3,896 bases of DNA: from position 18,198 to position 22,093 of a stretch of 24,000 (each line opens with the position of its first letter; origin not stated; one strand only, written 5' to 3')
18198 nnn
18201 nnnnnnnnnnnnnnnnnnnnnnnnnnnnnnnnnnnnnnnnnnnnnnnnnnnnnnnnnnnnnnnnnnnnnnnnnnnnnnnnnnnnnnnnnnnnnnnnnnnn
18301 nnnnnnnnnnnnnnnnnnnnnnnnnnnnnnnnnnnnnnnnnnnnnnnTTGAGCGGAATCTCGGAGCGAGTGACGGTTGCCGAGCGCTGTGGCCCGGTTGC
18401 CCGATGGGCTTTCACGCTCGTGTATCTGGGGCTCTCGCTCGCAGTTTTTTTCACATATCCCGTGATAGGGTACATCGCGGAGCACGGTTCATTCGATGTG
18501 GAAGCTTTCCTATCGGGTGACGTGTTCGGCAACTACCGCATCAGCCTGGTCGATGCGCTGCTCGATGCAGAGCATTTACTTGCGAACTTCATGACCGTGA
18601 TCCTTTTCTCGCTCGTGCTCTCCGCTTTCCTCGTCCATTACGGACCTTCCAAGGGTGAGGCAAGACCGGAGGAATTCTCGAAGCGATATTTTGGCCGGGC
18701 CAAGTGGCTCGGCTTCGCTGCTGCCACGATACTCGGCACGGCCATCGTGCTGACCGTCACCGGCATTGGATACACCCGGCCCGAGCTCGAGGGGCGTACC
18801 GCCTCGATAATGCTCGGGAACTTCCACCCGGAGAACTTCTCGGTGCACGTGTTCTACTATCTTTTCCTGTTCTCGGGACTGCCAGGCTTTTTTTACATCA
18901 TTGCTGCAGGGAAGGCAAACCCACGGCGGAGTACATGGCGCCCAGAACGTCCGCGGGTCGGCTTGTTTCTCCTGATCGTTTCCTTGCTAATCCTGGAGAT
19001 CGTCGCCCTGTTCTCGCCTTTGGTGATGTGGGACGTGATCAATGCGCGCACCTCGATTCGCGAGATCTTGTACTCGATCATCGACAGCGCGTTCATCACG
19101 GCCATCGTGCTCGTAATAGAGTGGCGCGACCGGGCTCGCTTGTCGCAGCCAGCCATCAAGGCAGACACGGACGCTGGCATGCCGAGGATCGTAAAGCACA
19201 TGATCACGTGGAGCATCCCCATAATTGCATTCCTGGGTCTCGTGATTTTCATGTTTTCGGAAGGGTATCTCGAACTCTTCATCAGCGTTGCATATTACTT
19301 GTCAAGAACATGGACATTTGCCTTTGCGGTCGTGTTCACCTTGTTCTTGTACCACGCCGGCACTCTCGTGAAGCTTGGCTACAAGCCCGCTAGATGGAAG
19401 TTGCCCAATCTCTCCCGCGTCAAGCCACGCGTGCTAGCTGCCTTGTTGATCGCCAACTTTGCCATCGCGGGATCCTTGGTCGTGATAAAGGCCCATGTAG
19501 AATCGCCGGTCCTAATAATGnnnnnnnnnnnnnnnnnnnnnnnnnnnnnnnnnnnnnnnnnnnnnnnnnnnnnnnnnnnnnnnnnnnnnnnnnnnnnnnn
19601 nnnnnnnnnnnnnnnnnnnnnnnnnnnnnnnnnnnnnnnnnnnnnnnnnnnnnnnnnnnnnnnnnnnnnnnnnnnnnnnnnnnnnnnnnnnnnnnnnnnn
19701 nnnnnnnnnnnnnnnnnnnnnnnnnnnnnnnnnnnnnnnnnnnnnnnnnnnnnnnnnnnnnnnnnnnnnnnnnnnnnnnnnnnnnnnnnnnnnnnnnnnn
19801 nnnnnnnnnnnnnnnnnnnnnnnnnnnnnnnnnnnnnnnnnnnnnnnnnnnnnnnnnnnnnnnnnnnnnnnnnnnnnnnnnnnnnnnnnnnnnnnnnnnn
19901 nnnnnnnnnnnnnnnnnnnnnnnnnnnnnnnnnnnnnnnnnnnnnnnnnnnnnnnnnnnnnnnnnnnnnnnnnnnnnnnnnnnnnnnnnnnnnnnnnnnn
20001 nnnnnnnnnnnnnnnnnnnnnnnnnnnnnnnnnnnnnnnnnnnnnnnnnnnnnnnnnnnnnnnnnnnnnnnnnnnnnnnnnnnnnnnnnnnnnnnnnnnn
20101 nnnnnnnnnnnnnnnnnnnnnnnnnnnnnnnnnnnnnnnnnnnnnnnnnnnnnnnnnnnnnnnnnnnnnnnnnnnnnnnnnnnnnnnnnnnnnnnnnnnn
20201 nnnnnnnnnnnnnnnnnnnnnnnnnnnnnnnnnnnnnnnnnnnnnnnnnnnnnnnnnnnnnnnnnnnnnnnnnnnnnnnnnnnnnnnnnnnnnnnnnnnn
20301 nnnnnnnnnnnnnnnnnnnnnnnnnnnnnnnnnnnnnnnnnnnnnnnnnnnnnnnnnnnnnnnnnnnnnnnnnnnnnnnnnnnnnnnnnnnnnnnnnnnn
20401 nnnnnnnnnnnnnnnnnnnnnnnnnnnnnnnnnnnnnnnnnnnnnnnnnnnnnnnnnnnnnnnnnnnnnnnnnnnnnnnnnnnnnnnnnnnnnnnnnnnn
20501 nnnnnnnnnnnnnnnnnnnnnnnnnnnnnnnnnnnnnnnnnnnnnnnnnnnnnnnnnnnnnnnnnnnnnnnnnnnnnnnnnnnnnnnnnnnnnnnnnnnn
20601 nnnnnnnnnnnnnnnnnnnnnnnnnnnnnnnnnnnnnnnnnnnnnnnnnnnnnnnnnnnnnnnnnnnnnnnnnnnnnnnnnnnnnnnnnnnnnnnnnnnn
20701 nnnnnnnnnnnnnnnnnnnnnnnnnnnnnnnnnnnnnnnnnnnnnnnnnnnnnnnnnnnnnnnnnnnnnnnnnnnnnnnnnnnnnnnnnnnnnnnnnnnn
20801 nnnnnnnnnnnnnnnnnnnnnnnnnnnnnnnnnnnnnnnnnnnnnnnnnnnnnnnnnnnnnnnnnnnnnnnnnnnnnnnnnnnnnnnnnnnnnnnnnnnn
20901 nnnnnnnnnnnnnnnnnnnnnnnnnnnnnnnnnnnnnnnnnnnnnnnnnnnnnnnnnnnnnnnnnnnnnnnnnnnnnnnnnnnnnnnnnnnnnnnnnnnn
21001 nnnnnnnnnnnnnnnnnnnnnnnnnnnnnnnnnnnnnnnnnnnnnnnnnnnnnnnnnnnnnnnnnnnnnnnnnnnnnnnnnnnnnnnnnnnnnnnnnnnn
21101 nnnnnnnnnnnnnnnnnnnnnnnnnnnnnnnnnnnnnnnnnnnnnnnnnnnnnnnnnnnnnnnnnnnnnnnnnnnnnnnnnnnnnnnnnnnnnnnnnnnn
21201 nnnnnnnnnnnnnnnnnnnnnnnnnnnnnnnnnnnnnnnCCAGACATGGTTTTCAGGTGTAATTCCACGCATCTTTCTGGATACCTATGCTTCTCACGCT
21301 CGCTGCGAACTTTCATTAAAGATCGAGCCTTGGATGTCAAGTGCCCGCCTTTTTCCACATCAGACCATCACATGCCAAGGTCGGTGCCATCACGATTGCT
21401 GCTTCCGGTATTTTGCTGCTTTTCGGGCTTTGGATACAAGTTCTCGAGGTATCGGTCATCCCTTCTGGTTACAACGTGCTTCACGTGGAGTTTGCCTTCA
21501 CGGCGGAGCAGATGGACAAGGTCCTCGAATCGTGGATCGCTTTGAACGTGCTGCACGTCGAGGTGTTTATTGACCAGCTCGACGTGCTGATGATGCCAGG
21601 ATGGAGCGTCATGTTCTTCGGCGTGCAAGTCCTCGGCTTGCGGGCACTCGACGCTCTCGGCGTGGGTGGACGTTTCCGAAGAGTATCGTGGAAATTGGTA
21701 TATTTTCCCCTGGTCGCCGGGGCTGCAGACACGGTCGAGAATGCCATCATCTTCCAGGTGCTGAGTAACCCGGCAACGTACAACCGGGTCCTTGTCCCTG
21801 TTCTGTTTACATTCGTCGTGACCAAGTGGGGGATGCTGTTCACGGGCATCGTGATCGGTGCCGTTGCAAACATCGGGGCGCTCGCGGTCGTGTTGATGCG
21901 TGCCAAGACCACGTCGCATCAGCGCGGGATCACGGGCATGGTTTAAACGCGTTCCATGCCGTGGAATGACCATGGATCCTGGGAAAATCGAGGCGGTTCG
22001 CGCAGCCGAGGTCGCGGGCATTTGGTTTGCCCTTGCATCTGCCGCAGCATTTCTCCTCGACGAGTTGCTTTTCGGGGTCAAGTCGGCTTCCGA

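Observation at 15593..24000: Six-gene same-strand envelope cluster with no recognisable glycosyltransferase, ATPase or regulator: ecto-metallophosphoesterase, two 12-TM proteins, a 4-TM protein, a 9-TM::GH9-like fusion and a GH99/WbsX-like ectoenzyme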

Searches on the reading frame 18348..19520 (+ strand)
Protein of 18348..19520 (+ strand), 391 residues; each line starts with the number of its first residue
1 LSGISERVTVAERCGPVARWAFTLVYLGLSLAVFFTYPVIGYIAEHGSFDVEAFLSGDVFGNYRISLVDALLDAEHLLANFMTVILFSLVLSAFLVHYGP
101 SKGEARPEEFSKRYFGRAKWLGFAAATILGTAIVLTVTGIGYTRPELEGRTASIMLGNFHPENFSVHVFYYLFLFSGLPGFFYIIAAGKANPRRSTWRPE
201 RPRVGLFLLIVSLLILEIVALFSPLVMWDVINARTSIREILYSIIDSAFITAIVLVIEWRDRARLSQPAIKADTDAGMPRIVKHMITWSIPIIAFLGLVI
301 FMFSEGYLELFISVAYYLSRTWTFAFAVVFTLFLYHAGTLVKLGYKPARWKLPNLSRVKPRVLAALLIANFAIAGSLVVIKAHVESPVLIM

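Call 42: find_homologous_proteins(query=window:18348-19520:+, max_evalue=0.001)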
Query window:18348-19520:+ (391 aa): 1 proteins with E <= 0.001 among 8000 candidates.
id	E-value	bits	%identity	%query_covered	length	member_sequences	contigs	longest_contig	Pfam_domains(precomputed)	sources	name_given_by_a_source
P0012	1.5e-75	273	41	84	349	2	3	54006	-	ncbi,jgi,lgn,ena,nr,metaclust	ncbi:MAG TPA: hypothetical protein VKM55_29270 [Candidatus Lokiarchaeia archaeon]|nr:hypothetical pr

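Call 44: find_encoding_contigs(protein=P0012, flank=10000, max_places=3)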
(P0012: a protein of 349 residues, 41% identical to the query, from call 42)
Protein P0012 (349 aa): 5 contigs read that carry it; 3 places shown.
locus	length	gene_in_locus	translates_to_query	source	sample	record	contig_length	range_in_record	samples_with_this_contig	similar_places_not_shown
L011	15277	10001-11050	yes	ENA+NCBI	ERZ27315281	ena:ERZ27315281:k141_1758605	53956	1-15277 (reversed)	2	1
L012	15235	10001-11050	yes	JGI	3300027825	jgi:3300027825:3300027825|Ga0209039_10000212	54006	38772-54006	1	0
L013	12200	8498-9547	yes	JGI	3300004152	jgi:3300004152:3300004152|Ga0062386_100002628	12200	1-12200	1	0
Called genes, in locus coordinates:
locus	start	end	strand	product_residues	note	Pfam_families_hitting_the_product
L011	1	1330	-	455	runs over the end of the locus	PF07690:MFS_1, PF13347:MFS_2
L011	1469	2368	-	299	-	PF00920:ILVD_EDD_N, PF24877:ILV_EDD_C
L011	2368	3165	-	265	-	PF00920:ILVD_EDD_N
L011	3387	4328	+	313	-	PF00025:Arf, PF04670:Gtr1_RagA, PF09439:SRPRB (weak)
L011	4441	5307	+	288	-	-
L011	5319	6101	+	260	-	PF24266:HTH_HVO_0163_N (weak)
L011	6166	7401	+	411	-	PF09861:Lar_N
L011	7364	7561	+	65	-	-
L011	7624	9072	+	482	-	PF07690:MFS_1, PF13347:MFS_2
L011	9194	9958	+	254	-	-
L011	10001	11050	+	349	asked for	-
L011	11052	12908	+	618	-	PF02927:CelD_N, PF00759:Glyco_hydro_9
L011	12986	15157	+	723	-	-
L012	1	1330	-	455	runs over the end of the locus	PF07690:MFS_1, PF13347:MFS_2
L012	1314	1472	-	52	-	-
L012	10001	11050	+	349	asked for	-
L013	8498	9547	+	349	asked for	-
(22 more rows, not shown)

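Call 46: search_protein_families(library=pfam, proteins=[L011:12986-15154:+, L011:9194-9955:+, L011:10001-11047:+, L011:4441-5304:+], max_evalue=0.1)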
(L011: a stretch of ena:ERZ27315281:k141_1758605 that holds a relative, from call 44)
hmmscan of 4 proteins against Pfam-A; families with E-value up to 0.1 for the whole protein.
L011:12986-15154:+ (723 aa): 2 families
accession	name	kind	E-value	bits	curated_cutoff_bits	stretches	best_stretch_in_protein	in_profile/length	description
PF02065.24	Melibiase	-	0.0013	18.3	27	1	297-431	47-190/347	Melibiase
PF10566.15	Glyco_hydro_97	-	0.0025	17.7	32.5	1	403-495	105-176/275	Glycoside hydrolase 97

L011:9194-9955:+ (254 aa): 2 families
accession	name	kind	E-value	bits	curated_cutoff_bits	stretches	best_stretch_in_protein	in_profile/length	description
PF12420.13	DUF3671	-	0.054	13.4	34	0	15-139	149-218/223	Fam-L, Fam-M like protein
PF16079.10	Phage_holin_5_2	-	0.079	13.7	29.2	1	16-59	6-52/76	Phage holin family Hol44, in holin superfamily V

L011:10001-11047:+ (349 aa): 0 families

L011:4441-5304:+ (288 aa): 0 families

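Call 78: search_solved_structures(query=L011:12986-15154:+, max_evalue=1)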
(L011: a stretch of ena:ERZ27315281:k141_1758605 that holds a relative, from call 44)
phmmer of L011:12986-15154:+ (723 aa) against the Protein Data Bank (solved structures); distinct sequences matched with E-value up to 1: 26.
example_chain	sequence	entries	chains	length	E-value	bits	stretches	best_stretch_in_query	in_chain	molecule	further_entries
1szn_A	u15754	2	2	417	0.00016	23.4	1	292-377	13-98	alpha-galactosidase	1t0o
8k1a_A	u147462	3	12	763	0.00072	21.3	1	298-379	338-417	Alpha-galactosidase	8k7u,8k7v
2xn0_A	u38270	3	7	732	0.0022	19.6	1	297-376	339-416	ALPHA-GALACTOSIDASE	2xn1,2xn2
1uas_A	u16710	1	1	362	0.0033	19.1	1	293-376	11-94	alpha-galactosidase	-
3mi6_A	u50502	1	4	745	0.063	14.8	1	298-378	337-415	Alpha-galactosidase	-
6phu_A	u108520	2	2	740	0.081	14.5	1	323-432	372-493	Alpha-galactosidase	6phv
6vvf_A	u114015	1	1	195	0.092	14.3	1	301-358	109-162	Scabin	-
4fnr_A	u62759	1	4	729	0.13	13.8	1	298-377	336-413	Alpha-galactosidase AgaA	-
6phw_A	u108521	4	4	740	0.17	13.4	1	323-418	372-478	Alpha-galactosidase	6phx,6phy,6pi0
8esq_7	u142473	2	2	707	0.18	13.4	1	143-208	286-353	Noc2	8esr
4fnt_A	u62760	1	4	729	0.19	13.2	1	298-377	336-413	Alpha-galactosidase AgaA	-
4fnp_A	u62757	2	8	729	0.19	13.2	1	298-377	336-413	Alpha-galactosidase AgaA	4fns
4fnu_A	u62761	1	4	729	0.19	13.2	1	298-377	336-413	Alpha-galactosidase AgaA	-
4fnq_A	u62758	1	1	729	0.2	13.2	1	321-377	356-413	Alpha-galactosidase AgaB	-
2yfn_A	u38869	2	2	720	0.25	12.9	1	322-376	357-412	ALPHA-GALACTOSIDASE-SUCROSE KINASE AGASK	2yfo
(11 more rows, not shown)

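Call 79: search_solved_structures(query=A5, max_evalue=10)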
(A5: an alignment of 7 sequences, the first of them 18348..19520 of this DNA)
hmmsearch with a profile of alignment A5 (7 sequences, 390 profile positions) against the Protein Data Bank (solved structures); distinct sequences matched with E-value up to 10: 4.
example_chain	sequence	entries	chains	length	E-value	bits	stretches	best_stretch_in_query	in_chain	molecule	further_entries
6w9o_A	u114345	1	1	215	0.86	11.7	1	138-166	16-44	OTU domain-containing protein wMelOTU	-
2l3t_A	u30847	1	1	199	1.3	11.1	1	169-209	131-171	Transcription elongation factor SPT6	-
3psj_A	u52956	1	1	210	1.4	11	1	169-209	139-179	Transcription elongation factor SPT6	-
3psk_A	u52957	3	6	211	1.4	11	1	169-209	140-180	Transcription elongation factor SPT6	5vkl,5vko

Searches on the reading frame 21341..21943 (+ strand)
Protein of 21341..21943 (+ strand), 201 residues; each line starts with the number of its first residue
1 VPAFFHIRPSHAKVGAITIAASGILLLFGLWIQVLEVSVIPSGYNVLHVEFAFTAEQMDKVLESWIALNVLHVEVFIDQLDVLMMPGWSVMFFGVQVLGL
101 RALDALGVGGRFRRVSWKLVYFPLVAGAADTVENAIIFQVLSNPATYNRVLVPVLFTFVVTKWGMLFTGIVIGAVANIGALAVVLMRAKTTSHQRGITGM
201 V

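Call 5: search_protein_families(library=pfam, proteins=[window:21341-21943:+], max_evalue=1)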
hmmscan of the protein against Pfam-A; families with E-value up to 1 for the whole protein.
window:21341-21943:+ (201 aa): 1 family
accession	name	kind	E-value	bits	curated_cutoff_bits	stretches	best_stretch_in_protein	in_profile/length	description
PF11240.13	DUF3042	-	0.24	11.7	25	1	166-191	4-29/54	Protein of unknown function (DUF3042)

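Call 6: search_protein_families(library=ncbifam, proteins=[window:21341-21943:+], max_evalue=1)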
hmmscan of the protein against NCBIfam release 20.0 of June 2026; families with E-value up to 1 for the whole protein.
window:21341-21943:+ (201 aa): 0 families

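Call 84: search_protein_families(library=padloc, proteins=[window:21341-21943:+], max_evalue=0.01)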
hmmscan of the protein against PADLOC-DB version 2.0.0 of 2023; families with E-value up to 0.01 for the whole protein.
window:21341-21943:+ (201 aa): 0 families

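Call 91: search_protein_families(library=pfam, alignment_id=A10, max_evalue=1)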
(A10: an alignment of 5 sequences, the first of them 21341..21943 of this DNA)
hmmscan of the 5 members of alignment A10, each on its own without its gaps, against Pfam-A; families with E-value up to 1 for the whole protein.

A. member 1, window:21341-21943:+ (201 aa): 1 family
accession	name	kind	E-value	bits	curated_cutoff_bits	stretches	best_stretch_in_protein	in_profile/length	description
PF11240.13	DUF3042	-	0.24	11.7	25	1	166-191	4-29/54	Protein of unknown function (DUF3042)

B. families by the number of members that match (of 5 scanned): 1 family
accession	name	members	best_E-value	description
PF11240.13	DUF3042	1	0.24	Protein of unknown function (DUF3042)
